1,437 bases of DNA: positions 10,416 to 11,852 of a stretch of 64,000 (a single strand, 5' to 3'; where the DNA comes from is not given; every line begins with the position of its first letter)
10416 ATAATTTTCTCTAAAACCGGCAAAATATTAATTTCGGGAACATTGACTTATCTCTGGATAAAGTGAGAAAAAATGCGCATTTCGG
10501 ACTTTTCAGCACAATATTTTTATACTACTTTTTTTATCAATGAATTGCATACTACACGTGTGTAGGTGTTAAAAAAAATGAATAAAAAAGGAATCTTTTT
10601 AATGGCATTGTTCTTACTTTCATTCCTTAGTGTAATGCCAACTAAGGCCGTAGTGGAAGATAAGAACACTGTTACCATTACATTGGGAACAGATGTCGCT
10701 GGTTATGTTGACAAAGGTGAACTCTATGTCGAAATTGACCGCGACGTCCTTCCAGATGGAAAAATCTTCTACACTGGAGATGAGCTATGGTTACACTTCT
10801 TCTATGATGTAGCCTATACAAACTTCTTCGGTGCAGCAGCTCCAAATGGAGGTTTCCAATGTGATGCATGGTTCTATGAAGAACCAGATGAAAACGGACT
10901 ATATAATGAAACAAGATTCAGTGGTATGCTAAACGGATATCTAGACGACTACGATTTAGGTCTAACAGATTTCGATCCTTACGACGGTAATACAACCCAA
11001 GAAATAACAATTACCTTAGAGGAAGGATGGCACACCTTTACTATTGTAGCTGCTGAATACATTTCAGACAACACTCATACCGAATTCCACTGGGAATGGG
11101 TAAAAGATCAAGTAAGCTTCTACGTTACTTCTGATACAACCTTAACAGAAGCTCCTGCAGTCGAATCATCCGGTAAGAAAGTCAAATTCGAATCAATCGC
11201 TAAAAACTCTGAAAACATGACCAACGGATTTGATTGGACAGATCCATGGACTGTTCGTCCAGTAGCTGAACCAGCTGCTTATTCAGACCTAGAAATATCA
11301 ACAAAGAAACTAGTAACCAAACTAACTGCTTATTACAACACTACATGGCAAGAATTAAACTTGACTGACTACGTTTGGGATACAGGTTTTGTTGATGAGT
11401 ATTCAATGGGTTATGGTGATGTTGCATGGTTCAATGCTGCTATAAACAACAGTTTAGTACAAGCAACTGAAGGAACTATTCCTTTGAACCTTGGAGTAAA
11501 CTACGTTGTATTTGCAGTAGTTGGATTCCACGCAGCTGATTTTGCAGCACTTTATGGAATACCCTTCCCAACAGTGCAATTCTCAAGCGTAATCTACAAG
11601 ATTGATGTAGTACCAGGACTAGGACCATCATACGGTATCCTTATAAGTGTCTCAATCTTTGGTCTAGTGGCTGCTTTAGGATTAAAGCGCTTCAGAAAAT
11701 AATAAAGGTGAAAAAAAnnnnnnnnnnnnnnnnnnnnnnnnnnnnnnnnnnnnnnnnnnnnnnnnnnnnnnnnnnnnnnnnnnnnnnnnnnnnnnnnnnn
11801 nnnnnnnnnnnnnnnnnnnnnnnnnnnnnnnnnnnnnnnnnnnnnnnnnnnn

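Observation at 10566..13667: Two adjacent surface-protein genes with strongly shifted, C-ending codon usage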

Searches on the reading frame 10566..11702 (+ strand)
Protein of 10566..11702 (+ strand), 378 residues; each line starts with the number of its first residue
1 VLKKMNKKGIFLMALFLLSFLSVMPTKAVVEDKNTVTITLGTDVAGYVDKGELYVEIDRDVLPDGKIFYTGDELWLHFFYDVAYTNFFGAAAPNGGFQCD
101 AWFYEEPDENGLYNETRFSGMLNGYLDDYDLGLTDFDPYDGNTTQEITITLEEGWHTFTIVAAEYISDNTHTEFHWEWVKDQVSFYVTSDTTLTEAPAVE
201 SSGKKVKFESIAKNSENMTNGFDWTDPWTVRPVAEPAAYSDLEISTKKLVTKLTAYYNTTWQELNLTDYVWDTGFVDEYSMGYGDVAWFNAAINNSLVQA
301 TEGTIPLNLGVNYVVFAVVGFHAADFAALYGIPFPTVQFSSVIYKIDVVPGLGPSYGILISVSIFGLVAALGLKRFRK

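Call 7: search_protein_families(library=pfam, proteins=[window:10566-11702:+], max_evalue=0.01)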
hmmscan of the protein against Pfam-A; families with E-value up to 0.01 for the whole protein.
window:10566-11702:+ (378 aa): 0 families

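Call 8: search_protein_families(library=ncbifam, proteins=[window:10566-11702:+], max_evalue=0.01)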
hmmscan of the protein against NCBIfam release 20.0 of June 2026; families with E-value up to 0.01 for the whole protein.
window:10566-11702:+ (378 aa): 0 families

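Call 10: search_solved_structures(query=window:10566-11702:+, max_evalue=1, show_alignments=1)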
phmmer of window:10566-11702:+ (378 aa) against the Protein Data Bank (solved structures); distinct sequences matched with E-value up to 1: 4.
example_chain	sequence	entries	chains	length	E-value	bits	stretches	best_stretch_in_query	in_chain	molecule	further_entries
23px_A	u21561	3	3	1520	0.21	13.8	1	53-143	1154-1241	Putative lipoprotein AcfD homolog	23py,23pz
4dz1_A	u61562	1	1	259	0.47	12.6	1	231-316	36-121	DalS D-Alanine transporter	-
4f3s_A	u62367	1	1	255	0.48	12.6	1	232-316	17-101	Putative periplasmic binding protein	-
2cf2_C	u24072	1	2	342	0.89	11.7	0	57-83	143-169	FATTY ACID SYNTHASE, DH DOMAIN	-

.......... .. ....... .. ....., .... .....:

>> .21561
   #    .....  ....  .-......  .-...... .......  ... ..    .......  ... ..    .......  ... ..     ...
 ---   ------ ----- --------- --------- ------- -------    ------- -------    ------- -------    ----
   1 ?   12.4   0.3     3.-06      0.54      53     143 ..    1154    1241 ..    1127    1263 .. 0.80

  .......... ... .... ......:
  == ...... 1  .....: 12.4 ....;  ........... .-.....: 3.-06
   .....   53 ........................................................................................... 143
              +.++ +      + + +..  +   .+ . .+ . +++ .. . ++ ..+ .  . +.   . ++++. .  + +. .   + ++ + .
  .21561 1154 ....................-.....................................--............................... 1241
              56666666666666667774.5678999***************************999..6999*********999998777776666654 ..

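Call 12: find_homologous_proteins(query=window:10566-11702:+)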
Query window:10566-11702:+ (378 aa): 22 proteins with E <= 0.001 among 4089 candidates.
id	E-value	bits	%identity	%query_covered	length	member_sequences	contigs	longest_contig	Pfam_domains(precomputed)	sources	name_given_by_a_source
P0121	1.4e-233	793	91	99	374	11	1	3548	-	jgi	-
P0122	4.3e-196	670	76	97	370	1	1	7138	-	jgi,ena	-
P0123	4.3e-171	587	74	94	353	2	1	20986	-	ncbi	ncbi:MAG: hypothetical protein ACTSQE_12060 [Candidatus Heimdallarchaeaceae archaeon]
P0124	8.5e-158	543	66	99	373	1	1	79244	-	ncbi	-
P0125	7.7e-127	442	85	60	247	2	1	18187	-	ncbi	ncbi:MAG: hypothetical protein ACTSSL_07530, partial [Candidatus Heimdallarchaeaceae archaeon]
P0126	3.3e-59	219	37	99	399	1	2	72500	-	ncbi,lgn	-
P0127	7.4e-59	218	37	99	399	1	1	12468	-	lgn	-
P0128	2.7e-53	199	37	99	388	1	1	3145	-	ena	-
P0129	3.4e-53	199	37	99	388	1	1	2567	-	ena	-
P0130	5.0e-52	195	36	99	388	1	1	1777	-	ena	-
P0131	7.1e-51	192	37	99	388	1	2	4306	-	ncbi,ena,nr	ncbi:MAG: hypothetical protein KAJ72_02840 [Candidatus Heimdallarchaeota archaeon]|nr:hypothetical p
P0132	7.3e-51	191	37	99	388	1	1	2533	-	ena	-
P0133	2.0e-50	190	35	99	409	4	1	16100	-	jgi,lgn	jgi:hypothetical protein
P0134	3.0e-50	189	36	99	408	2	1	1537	-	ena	-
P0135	1.7e-49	187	36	99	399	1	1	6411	-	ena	-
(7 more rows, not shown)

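Call 52: predict_structure(alignment_id=A2)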
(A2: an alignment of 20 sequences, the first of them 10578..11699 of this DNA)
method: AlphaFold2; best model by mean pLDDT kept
length: 374 residues; sequences in the alignment: 20
mean_pLDDT: 69.3   pTM: 0.74
mean pLDDT of the five models: 69.3, 67.6, 66.8, 64.3, 62.8
residues with pLDDT >= 90: 55; 70-90: 152; 50-70: 95; < 50: 72
segments of 3 or more residues with pLDDT < 50: 1-29, 85-90, 131-137, 348-374
pLDDT, mean of each block of 10 residues (from residue 1): 42 32 35 55 61 84 81 69 47 60 64 72 77 49 70 88 76 90 86 84 93 82 79 83 74 84 63 74 93 95 90 83 55 81 65 27 37 39
secondary structure, 60 per line:
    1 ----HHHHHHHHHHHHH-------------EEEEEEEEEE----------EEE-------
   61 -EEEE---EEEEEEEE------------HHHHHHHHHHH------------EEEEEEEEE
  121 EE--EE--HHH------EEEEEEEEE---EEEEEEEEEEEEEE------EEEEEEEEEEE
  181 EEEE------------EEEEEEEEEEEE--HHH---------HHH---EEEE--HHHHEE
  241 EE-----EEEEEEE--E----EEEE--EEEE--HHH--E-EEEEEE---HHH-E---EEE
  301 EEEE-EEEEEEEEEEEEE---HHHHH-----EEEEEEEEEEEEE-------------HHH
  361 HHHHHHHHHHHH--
elements in order: H5-17 E31-40 E51-53 E62-65 E69-76 H89-99 E112-122 E138-146 E150-163 E170-184 E197-208 E229-232 H235-238 E239-242 E248-254 E262-265 E268-271 E281-286 E298-304 E306-318 H322-326 E332-344 H358-372

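Call 64: fold_search(model_id=the predicted structure, library=pdb)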
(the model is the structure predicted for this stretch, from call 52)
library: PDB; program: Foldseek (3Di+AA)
matches with E <= 10: 512; with E <= 0.001: 0
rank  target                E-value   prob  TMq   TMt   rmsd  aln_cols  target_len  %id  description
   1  2a74_A                2.2e-02  0.14  0.14  0.09  22.6       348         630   10  Human Complement Component C3c (released 2005-09-27)
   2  6d7j_B                2.8e-02  0.13  0.11  0.06  20.2       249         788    8  The Crystal Structure of Parabacteroides merdae Beta-Glucuronidase (GUS) with Glycerol in Active-Site (released 2019-05-01)
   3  7biz_A                3.0e-02  0.23  0.14  0.12  20.1       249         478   10  Structure of a B12 binding lipoprotein from Bacteroides thetaiotaomicron (released 2022-03-02)
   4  6fwv_B                3.1e-02  0.08  0.14  0.11  40.5       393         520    7  The Bacillus anthracis TIE protein (released 2018-08-08)
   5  2a4e                  4.7e-02  0.09  0.11  0.18  26.8       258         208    8  Crystal structure of mouse cadherin-11 EC1-2 (released 2006-04-25)
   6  7qiv_A                5.3e-02  0.12  0.13  0.08  19.0       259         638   10  Structure of human C3b in complex with the EWE nanobody (released 2022-02-16)
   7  6e57_D                6.3e-02  0.05  0.11  0.10  25.2       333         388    9  Bacteroides ovatus mixed-linkage glucan utilization locus (MLGUL) SGBP-B in complex with mixed-linkage heptasaccharide (released 2019-05-29)
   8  6ehg_A                6.6e-02  0.09  0.12  0.08  23.0       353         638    9  complement component C3b in complex with a nanobody (released 2018-02-14)
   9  3t4a_A                7.9e-02  0.08  0.13  0.08  22.9       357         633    9  Structure of a truncated form of Staphylococcal Complement Inhibitor B bound to human C3c at 3.4 Angstrom resolution (released 2011-11-23)
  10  6ixy_A                7.9e-02  0.05  0.10  0.08  23.4       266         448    8  X-ray structure of major pilin from C. perfringens SM101 (released 2019-08-14)
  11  6ixy_B                7.9e-02  0.04  0.09  0.08  23.1       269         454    8  X-ray structure of major pilin from C. perfringens SM101 (released 2019-08-14)
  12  8d6a_A                8.3e-02  0.04  0.10  0.09  25.5       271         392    7  Cryo-EM structure of human LIF signaling complex: model containing the interaction core region (released 2023-03-29)
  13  2win_A                1.0e-01  0.07  0.12  0.08  22.6       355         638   10  C3 convertase (C3bBb) stabilized by SCIN (released 2009-06-09)
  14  6d7j_C                1.1e-01  0.09  0.11  0.06  21.2       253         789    8  The Crystal Structure of Parabacteroides merdae Beta-Glucuronidase (GUS) with Glycerol in Active-Site (released 2019-05-01)
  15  2a74_D                1.1e-01  0.08  0.14  0.09  22.7       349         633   11  Human Complement Component C3c (released 2005-09-27)
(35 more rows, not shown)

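Call 67: search_protein_families(library=ncbifam, proteins=[P0128, P0133, P0126, window:10578-11699:+], max_evalue=10)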
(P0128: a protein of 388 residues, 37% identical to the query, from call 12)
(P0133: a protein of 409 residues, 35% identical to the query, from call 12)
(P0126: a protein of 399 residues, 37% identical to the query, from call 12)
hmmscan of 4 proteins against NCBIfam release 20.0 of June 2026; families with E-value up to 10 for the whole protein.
P0128 (388 aa): 0 families

P0133 (409 aa): 0 families

P0126 (399 aa): 0 families

window:10578-11699:+ (374 aa): 3 families
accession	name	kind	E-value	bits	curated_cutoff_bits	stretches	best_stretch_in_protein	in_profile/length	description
NF053580.1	deacetylase_VimE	equivalog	0.1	11.1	440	1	259-286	311-338/431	UDP-2,3-diacetamido-2,3-dideoxy-alpha-D-glucuronate deacetylase VimE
NF053819.1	EF0750_LPXTG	subfamily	0.19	12.3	47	1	1-33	1-33/105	EF2685/EF0750 family sortase-dependent surface protein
NF006249.0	PRK08387.1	equivalog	1.6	9.2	111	0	343-374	30-61/133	putative monovalent cation/H+ antiporter subunit B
